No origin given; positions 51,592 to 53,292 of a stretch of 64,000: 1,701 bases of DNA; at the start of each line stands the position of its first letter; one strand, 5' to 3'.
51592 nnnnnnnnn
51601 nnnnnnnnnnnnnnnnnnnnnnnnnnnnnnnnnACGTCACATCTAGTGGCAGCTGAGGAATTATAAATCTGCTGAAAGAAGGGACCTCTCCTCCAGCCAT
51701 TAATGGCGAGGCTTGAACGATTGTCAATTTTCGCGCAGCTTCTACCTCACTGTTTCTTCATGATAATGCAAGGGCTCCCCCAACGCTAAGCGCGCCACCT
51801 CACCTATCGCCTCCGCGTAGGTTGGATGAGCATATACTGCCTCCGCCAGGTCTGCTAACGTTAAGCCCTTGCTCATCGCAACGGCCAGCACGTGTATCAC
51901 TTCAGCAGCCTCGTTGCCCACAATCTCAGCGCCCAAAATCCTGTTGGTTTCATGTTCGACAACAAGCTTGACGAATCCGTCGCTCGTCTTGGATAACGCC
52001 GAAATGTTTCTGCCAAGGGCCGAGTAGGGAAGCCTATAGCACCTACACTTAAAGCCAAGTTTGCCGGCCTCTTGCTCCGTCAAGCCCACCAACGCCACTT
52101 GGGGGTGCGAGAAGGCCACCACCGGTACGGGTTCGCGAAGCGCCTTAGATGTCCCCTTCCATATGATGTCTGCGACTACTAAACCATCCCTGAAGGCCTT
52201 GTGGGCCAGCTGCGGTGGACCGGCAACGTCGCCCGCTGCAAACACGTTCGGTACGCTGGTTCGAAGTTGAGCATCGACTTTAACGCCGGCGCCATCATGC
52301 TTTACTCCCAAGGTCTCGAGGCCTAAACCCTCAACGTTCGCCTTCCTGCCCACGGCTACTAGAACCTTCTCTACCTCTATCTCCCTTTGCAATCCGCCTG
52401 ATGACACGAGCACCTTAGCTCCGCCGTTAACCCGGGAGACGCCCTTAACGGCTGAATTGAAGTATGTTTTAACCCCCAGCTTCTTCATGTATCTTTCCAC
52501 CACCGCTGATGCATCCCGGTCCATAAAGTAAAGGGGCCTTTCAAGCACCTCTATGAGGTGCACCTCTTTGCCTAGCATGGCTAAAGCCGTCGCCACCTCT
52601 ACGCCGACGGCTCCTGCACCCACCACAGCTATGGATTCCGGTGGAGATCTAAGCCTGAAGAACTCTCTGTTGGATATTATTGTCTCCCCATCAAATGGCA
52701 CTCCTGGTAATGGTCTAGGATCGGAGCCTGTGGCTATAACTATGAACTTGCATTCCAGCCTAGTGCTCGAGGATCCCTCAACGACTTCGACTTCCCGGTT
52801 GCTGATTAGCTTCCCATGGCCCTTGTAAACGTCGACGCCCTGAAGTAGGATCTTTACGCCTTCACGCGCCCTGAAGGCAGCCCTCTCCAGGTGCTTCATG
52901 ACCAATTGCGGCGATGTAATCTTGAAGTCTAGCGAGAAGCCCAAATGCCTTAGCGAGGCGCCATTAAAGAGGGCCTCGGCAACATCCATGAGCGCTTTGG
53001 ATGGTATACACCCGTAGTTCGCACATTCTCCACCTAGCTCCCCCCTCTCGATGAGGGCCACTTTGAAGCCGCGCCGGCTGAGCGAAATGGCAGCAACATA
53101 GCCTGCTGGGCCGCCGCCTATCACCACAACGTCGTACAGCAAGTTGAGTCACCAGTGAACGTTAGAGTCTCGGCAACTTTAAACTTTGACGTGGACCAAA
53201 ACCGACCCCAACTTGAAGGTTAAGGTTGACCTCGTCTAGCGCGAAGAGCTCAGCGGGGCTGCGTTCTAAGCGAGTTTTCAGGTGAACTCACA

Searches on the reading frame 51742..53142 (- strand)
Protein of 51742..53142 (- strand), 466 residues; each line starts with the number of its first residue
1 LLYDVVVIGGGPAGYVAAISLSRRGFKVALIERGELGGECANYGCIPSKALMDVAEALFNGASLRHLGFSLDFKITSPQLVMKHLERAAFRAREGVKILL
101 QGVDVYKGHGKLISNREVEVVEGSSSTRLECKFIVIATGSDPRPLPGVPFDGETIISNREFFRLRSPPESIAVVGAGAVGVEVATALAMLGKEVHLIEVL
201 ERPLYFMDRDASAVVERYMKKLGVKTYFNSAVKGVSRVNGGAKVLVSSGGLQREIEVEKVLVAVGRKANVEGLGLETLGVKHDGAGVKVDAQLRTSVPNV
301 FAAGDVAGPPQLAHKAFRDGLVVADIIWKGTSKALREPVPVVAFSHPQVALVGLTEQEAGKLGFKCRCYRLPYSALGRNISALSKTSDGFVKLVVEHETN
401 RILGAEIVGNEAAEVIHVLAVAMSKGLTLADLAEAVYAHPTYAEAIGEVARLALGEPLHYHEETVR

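Call 3: search_protein_families(library=pfam, proteins=[window:51742-53142:-])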
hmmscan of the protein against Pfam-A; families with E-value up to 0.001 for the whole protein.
window:51742-53142:- (466 aa): 17 families
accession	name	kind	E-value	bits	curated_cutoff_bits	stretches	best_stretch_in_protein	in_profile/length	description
PF07992.20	Pyr_redox_2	-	1.7e-70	238.2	26.1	1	3-320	1-291/291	Pyridine nucleotide-disulphide oxidoreductase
PF02852.28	Pyr_redox_dim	-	4.3e-32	111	25.3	1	339-449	1-109/110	Pyridine nucleotide-disulphide oxidoreductase, dimerisation domain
PF00070.33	Pyr_redox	-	2.8e-20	73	22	1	171-241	2-72/82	Pyridine nucleotide-disulphide oxidoreductase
PF13738.12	Pyr_redox_3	-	8.1e-18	65.1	30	2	124-304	118-305/305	Pyridine nucleotide-disulphide oxidoreductase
PF01134.28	GIDA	-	7e-14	52.1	22.1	1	4-140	1-150/391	Glucose inhibited division protein A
PF01266.30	DAO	-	1.9e-12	47.8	27.9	1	4-38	1-36/353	FAD dependent oxidoreductase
PF13450.12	NAD_binding_8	-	1.6e-11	44.7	21.9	1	7-43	1-38/68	NAD(P)-binding Rossmann-like domain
PF03486.20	HI0933_like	-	2.7e-11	43.8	50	1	4-35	2-33/244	HI0933-like protein Rossmann domain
PF00890.30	FAD_binding_2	-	9e-11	42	20.4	1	4-37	1-35/414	FAD binding domain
PF12831.13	FAD_oxidored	-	1.4e-09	38.2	27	1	4-45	1-43/416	FAD dependent oxidoreductase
PF01494.25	FAD_binding_3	-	1.4e-09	38.1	22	1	3-33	2-32/349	FAD binding domain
PF01946.23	Thi4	-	8e-07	29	26.2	1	3-40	18-57/235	Thi4 family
PF05834.18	Lycopene_cycl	-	8.9e-07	28.7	23.4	1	4-139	1-140/380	Lycopene cyclase protein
PF13434.12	Lys_Orn_oxgnase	-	9.2e-06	25.4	21.3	1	123-230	140-249/339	L-lysine 6-monooxygenase/L-ornithine 5-monooxygenase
PF04820.20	Trp_halogenase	-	1.2e-05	24.8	21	0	4-37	1-38/458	Tryptophan halogenase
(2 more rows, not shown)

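Call 4: search_protein_families(library=ncbifam, proteins=[window:51742-53142:-])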
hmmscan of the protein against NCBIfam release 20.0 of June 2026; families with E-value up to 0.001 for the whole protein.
window:51742-53142:- (466 aa): 127 families (the best 25 are shown)
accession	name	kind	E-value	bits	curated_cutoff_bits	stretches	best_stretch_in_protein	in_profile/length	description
TIGR01350.1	lipoamide_DH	equivalog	1e-131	439.9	408.8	1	3-459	2-460/461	dihydrolipoyl dehydrogenase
TIGR02053.1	MerA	equivalog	6e-101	338.7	454.45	1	3-447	1-447/465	mercury(II) reductase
NF004991.0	PRK06370.1-3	subfamily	4.3e-97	325.8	620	1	3-450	36-484/509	FAD-containing oxidoreductase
NF004943.0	PRK06292.2-1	equivalog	1e-92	311.3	432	1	3-451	4-453/456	dihydrolipoyl dehydrogenase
NF003585.0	PRK05249.1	equivalog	1.8e-89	300.5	465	1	3-446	7-450/464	Si-specific NAD(P)(+) transhydrogenase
NF004776.0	PRK06116.1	equivalog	1.1e-79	268.6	480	1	3-445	5-445/450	glutathione-disulfide reductase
NF005883.0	PRK07845.1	equivalog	9.3e-79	265.5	479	1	4-452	4-458/466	NAD(P)H-quinone dehydrogenase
NF004945.0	PRK06292.2-3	equivalog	7.8e-77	259.1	494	1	3-451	4-450/457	dihydrolipoyl dehydrogenase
NF005572.0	PRK07251.1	equivalog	8.9e-74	248.7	537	1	3-449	4-435/438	FAD-containing oxidoreductase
NF004947.0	PRK06292.2-5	equivalog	9.2e-73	245.7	592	1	3-462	4-466/474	dihydrolipoyl dehydrogenase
NF004939.0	PRK06292.1-1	equivalog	1.7e-72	244.6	435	1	3-448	6-453/476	dihydrolipoyl dehydrogenase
TIGR01424.1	gluta_reduc_2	equivalog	4.6e-71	239.7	606.05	1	3-445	3-441/446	glutathione-disulfide reductase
NF004992.0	PRK06370.1-4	equivalog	5.4e-70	236.1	629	1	3-448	5-450/459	FAD-containing oxidoreductase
NF005884.0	PRK07846.1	equivalog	6.7e-70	236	501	1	3-453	4-450/454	mycothione reductase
NF040477.1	chlor_oxi_RclA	equivalog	3.7e-66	223.6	740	1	3-449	4-436/441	reactive chlorine resistance oxidoreductase RclA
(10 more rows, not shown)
